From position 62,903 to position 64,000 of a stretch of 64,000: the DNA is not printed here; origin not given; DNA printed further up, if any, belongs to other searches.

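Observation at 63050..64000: Asd-family paralog with NPHPVT in place of the catalytic NPNC(S/T)T motif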

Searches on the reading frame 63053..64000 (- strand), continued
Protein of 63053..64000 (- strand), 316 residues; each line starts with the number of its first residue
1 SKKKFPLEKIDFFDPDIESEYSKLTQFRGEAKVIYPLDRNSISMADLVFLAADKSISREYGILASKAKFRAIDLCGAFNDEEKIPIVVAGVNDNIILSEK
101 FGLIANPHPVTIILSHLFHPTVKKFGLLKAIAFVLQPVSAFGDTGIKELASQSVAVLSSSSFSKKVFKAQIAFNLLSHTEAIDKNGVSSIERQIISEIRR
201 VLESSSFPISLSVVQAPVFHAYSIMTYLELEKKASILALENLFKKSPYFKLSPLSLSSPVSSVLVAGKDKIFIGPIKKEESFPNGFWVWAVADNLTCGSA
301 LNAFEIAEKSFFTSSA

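Call 9: find_encoding_contigs(protein=P0075, flank=10000, max_places=3)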
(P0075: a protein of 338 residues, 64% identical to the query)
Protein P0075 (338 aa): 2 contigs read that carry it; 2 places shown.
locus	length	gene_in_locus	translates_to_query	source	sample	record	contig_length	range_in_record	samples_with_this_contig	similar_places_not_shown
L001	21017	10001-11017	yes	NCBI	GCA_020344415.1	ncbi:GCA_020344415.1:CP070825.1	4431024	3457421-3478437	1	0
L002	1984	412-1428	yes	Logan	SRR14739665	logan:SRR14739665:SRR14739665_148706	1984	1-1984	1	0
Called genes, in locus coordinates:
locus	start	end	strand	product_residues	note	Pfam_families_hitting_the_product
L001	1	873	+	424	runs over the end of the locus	PF01979:Amidohydro_1, PF07969:Amidohydro_3 (weak)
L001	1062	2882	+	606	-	PF07969:Amidohydro_3, PF01979:Amidohydro_1 (weak), PF07969:Amidohydro_3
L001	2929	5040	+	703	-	PF16254:DUF4910, PF04389:Peptidase_M28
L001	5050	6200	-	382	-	PF07690:MFS_1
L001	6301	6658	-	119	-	-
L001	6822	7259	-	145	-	-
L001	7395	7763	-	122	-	-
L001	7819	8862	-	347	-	-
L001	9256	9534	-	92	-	-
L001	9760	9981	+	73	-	-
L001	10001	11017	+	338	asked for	PF01118:Semialdhyde_dh, PF02774:Semialdhyde_dhC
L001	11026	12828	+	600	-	PF00664:ABC_membrane, PF02463:SMC_N (weak), PF00005:ABC_tran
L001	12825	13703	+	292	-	PF03755:YicC-like_N, PF08340:YicC-like_C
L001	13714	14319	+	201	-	PF00625:Guanylate_kin, PF01637:ATPase_2 (weak), PF03205:MobB (weak), PF03266:NTPase_1 (weak), PF13238:AAA_18 (weak), PF13671:AAA_33 (faint)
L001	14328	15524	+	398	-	PF02441:Flavoprotein, PF04127:DFP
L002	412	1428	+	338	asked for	PF01118:Semialdhyde_dh, PF02774:Semialdhyde_dhC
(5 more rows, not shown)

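Call 10: find_encoding_contigs(protein=P0101, flank=10000, max_places=3)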
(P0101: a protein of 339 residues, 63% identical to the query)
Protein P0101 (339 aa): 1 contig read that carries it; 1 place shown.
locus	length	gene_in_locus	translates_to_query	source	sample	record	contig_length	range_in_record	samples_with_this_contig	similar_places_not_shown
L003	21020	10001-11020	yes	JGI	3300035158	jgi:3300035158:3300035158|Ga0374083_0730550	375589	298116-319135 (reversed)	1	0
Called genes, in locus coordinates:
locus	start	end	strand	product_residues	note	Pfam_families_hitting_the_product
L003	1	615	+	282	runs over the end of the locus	PF20720:nSTAND3 (faint), PF01695:IstB_IS21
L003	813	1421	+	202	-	-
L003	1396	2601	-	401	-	-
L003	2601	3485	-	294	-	PF00069:Pkinase, PF07714:PK_Tyr_Ser-Thr, PF17667:Pkinase_fungal (faint)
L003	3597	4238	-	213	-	-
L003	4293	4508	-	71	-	-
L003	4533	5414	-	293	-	-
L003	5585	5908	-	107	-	-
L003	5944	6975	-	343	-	PF13102:Phage_int_SAM_5 (weak), PF24624:Int_N, PF00589:Phage_integrase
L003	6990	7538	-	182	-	-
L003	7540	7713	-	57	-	-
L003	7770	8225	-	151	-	-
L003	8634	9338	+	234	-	-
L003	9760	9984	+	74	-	PF04325:DUF465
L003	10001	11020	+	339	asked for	PF01118:Semialdhyde_dh (weak), PF02774:Semialdhyde_dhC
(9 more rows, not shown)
